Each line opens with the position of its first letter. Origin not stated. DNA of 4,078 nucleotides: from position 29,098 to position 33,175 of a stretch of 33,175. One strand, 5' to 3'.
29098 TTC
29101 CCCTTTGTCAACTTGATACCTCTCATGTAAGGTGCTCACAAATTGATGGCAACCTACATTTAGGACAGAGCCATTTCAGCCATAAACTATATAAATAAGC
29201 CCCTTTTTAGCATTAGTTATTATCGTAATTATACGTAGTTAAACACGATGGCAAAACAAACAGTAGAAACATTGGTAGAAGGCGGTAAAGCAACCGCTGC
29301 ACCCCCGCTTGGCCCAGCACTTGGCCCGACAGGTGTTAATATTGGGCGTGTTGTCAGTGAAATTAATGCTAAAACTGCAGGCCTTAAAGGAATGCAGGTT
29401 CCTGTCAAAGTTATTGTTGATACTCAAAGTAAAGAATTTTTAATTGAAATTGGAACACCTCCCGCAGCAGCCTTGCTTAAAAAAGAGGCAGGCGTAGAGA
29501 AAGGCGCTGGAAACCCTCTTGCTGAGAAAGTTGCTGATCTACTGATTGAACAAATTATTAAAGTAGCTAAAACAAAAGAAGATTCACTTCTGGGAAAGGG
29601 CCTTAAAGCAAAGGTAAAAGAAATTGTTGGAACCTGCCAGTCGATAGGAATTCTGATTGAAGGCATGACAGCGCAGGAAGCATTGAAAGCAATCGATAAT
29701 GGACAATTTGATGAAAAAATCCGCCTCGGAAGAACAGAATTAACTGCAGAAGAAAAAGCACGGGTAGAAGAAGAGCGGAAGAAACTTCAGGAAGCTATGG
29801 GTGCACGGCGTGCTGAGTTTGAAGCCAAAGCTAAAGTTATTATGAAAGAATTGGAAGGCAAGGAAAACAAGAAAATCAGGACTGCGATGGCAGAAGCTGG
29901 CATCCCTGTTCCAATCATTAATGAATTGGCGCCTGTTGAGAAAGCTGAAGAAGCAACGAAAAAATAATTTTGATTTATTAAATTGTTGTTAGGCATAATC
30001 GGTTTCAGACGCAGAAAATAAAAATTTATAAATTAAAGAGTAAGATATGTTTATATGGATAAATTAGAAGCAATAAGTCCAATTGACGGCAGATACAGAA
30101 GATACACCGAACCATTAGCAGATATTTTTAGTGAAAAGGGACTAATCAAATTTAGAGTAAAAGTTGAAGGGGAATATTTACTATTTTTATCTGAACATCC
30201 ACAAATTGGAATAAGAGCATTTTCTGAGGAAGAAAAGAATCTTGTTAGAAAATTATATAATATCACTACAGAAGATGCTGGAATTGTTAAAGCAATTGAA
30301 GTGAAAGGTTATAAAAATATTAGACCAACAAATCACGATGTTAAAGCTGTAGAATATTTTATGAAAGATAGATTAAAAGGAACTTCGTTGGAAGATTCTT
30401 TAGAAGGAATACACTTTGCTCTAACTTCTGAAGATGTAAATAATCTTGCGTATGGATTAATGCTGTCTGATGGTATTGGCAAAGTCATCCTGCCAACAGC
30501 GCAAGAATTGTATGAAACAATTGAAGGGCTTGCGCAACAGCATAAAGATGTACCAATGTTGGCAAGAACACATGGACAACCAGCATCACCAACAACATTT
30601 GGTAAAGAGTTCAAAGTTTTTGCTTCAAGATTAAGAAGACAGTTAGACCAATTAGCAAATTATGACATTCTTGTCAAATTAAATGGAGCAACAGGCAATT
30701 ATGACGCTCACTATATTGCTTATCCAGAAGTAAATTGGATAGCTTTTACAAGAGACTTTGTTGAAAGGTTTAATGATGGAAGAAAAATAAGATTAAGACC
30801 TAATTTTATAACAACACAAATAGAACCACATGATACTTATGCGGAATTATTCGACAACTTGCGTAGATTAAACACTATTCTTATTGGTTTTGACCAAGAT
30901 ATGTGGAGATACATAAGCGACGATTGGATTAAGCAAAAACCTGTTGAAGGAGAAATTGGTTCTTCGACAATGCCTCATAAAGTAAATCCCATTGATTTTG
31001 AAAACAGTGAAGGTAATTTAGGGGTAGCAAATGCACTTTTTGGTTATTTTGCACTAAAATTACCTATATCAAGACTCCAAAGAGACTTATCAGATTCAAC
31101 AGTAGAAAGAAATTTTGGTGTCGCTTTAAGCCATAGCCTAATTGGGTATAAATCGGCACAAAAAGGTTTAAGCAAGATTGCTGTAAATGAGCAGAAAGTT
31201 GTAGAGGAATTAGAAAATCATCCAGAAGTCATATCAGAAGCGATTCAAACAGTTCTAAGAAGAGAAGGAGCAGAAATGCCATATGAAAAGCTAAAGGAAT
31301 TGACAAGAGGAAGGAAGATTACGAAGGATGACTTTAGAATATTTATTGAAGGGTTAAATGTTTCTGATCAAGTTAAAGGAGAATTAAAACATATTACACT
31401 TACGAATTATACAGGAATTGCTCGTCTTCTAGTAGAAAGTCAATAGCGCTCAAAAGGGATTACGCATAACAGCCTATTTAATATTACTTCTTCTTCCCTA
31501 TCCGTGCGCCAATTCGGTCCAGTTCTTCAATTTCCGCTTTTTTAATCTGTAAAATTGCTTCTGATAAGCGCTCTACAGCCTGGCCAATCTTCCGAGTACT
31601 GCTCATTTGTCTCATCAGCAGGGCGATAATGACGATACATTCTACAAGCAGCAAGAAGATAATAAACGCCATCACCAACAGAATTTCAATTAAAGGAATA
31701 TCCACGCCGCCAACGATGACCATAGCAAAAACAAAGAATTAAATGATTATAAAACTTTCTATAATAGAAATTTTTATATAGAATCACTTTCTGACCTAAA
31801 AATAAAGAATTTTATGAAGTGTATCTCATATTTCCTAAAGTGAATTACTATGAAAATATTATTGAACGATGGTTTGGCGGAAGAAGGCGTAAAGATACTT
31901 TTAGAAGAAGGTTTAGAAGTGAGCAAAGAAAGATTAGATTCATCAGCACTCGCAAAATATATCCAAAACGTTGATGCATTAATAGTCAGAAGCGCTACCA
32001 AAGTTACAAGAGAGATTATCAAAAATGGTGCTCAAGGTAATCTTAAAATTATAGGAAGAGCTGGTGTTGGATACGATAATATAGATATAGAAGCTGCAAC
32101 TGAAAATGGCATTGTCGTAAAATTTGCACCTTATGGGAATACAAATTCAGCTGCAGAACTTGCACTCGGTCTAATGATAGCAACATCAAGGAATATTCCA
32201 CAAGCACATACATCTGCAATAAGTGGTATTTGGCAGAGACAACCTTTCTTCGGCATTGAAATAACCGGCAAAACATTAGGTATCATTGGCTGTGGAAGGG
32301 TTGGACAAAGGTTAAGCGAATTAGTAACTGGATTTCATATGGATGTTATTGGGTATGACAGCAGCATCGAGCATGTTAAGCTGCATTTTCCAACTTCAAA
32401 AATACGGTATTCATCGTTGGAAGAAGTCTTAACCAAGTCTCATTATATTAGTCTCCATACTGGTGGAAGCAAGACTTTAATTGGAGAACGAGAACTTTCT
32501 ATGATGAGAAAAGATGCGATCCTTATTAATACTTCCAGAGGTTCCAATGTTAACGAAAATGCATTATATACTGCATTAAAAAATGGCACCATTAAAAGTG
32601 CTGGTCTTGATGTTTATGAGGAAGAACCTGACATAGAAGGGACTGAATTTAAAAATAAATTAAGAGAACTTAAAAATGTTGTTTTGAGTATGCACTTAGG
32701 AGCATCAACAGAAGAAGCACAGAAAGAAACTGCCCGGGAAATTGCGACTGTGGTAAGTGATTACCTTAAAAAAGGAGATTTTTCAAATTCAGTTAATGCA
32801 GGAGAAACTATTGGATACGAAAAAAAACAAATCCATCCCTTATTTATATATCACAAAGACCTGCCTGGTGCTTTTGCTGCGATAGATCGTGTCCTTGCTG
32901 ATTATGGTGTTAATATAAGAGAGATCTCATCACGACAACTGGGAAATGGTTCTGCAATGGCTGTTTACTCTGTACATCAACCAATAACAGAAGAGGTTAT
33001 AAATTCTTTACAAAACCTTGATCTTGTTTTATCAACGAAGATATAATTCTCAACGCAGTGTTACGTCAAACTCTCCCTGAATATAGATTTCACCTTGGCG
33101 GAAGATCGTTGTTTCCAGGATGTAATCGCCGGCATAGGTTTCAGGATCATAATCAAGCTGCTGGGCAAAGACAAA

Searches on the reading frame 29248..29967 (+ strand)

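Call 8: search_protein_families(library=pfam, proteins=[window:29248-29967:+], max_evalue=0.001)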
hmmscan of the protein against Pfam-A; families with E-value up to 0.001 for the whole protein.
window:29248-29967:+ (239 aa): 2 families
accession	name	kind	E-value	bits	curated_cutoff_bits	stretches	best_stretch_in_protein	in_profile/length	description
PF03946.19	Ribosomal_L11_N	-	9.8e-22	76.9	32.9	1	6-64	1-58/58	Ribosomal protein L11, N-terminal domain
PF00298.24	Ribosomal_L11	-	3.5e-19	69.4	21.4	1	70-136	2-68/69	Ribosomal protein L11, RNA binding domain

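Call 9: search_protein_families(library=ncbifam, proteins=[window:29248-29967:+], max_evalue=0.00001)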
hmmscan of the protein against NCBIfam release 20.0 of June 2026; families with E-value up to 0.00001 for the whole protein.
window:29248-29967:+ (239 aa): 3 families
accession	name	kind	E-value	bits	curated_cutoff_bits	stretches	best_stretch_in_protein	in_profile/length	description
NF002232.0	PRK01143.1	equivalog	2.4e-61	206.6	162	1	1-158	1-158/164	50S ribosomal protein L11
TIGR01632.1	L11_bact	equivalog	1.7e-30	105.8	141.85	1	3-138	4-139/140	50S ribosomal protein L11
NF011111.0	PRK14539.1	equivalog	7.8e-13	48.6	310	1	18-183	19-176/196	50S ribosomal protein L11/unknown domain fusion protein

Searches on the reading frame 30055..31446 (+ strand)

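Call 9: search_protein_families(library=ncbifam, proteins=[window:30055-31446:+], max_evalue=0.00001)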
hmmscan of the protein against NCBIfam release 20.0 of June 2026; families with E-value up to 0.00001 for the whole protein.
window:30055-31446:+ (463 aa): 12 families
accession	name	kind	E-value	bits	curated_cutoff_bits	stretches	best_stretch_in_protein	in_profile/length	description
NF006764.0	PRK09285.1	equivalog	1.2e-188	627.2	446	1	2-461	4-453/456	adenylosuccinate lyase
TIGR00928.1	purB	equivalog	7.1e-106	354.6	326.2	1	10-461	1-433/436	adenylosuccinate lyase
TIGR02426.1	protocat_pcaB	equivalog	5.5e-18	65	355.75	1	114-218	88-194/338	3-carboxy-cis,cis-muconate cycloisomerase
NF006500.1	PRK08937.2-4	subfamily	1.6e-17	63.5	626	1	113-215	95-199/448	adenylosuccinate lyase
NF052536.2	CoM_syn_XcbD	exception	6e-15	54.9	600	1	89-312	75-286/443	3-sulfopropionylcysteine synthase XcbD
NF006554.0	PRK09053.1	equivalog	2.7e-12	46.3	595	1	119-215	103-201/453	3-carboxy-cis,cis-muconate cycloisomerase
NF008909.0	PRK12273.1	subfamily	1.9e-09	36.9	510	0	146-204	163-221/474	aspartate ammonia-lyase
NF004631.0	PRK05975.1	equivalog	1.4e-08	34.1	371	1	106-218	89-203/352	3-carboxy-cis,cis-muconate cycloisomerase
NF052556.1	NtrsucLyaStm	equivalog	1.9e-08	33.6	650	1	115-227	108-221/466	nitrosuccinate lyase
TIGR00979.1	fumC_II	equivalog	6e-08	31.9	664.75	1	126-316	138-328/458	class II fumarate hydratase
NF005218.0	PRK06705.1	equivalog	3.8e-06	25.9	883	1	120-203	111-194/502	argininosuccinate lyase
TIGR00839.1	aspA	equivalog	5.9e-06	25.5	681.2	0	146-203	158-215/468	aspartate ammonia-lyase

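Call 85: search_protein_families(library=pfam, proteins=[window:30055-31446:+], max_evalue=0.01)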
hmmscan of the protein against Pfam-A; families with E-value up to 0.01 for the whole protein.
window:30055-31446:+ (463 aa): 3 families
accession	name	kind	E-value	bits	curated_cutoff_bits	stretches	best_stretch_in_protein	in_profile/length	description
PF00206.25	Lyase_1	-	8.9e-46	157.2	27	1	12-321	1-306/312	Lyase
PF08328.16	ASL_C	-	2.4e-45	153.7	35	1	339-453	1-115/115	Adenylosuccinate lyase C-terminal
PF14854.11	LURAP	-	0.0036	17.6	25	1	57-128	11-81/118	Leucine rich adaptor protein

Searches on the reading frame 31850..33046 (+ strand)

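Call 9: search_protein_families(library=ncbifam, proteins=[window:31850-33046:+], max_evalue=0.00001)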
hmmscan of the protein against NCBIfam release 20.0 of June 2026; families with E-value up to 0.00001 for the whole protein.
window:31850-33046:+ (398 aa): 21 families
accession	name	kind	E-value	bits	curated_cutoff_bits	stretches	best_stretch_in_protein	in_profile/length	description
TIGR01327.1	PGDH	equivalog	2e-103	347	454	2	2-329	1-324/525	phosphoglycerate dehydrogenase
NF008759.0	PRK11790.1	equivalog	2.5e-82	276.8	404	1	1-395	12-405/410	phosphoglycerate dehydrogenase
NF009714.1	PRK13243.1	equivalog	1.5e-60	205.3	455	1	8-305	10-312/332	glyoxylate reductase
NF011938.0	PRK15409.1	equivalog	3.3e-43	148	492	1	34-299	39-302/324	glyoxylate/hydroxypyruvate reductase GhrB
NF005069.0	PRK06487.1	equivalog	1.5e-37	129.4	448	1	33-307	41-312/320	2-hydroxyacid dehydrogenase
NF006263.0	PRK08410.1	equivalog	4.5e-37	128.1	389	1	35-308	37-309/311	D-2-hydroxyacid dehydrogenase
NF001309.0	PRK00257.1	equivalog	7e-35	120.7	434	1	28-263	24-241/379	4-phosphoerythronate dehydrogenase PdxB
NF000492.1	vanH_gen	exception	7.4e-32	110.6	540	1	35-296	37-301/312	D-lactate dehydrogenase VanH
NF005387.0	PRK06932.1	equivalog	1.5e-31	109.5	492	1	35-308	39-312/314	2-hydroxyacid dehydrogenase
NF005750.0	PRK07574.1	equivalog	1.1e-30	107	329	1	29-313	79-364/386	NAD-dependent formate dehydrogenase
NF041369.1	Dhydh_Halo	equivalog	7.8e-30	104.1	400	1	73-315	64-304/305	D-2-hydroxyacid dehydrogenase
NF006374.0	PRK08605.1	subfamily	8e-27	94.2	356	1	23-316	29-332/332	D-lactate dehydrogenase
NF005027.0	PRK06436.1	equivalog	1e-24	87.2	261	1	23-305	15-279/303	2-hydroxyacid dehydrogenase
NF000004.1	vanH-D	exception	3e-23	82.4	550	1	30-270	38-272/323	D-lactate dehydrogenase VanH-D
NF000371.1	vanH_Agroup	exception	1.4e-22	80.4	700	1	46-305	53-315/322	VanH-A/VanH-Pt family D-lactate dehydrogenase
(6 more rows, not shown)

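Call 85: search_protein_families(library=pfam, proteins=[window:31850-33046:+], max_evalue=0.01)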
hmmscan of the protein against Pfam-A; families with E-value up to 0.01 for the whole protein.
window:31850-33046:+ (398 aa): 3 families
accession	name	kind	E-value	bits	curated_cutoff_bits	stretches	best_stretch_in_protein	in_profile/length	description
PF02826.25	2-Hacid_dh_C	-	4e-47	160.3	25.1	1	106-284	1-178/178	D-isomer specific 2-hydroxyacid dehydrogenase, NAD binding domain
PF00389.36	2-Hacid_dh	-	7.4e-34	116.8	24.6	1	4-316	2-134/134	D-isomer specific 2-hydroxyacid dehydrogenase, catalytic domain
PF01842.31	ACT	-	3.7e-07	30.3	27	1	331-390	3-64/66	ACT domain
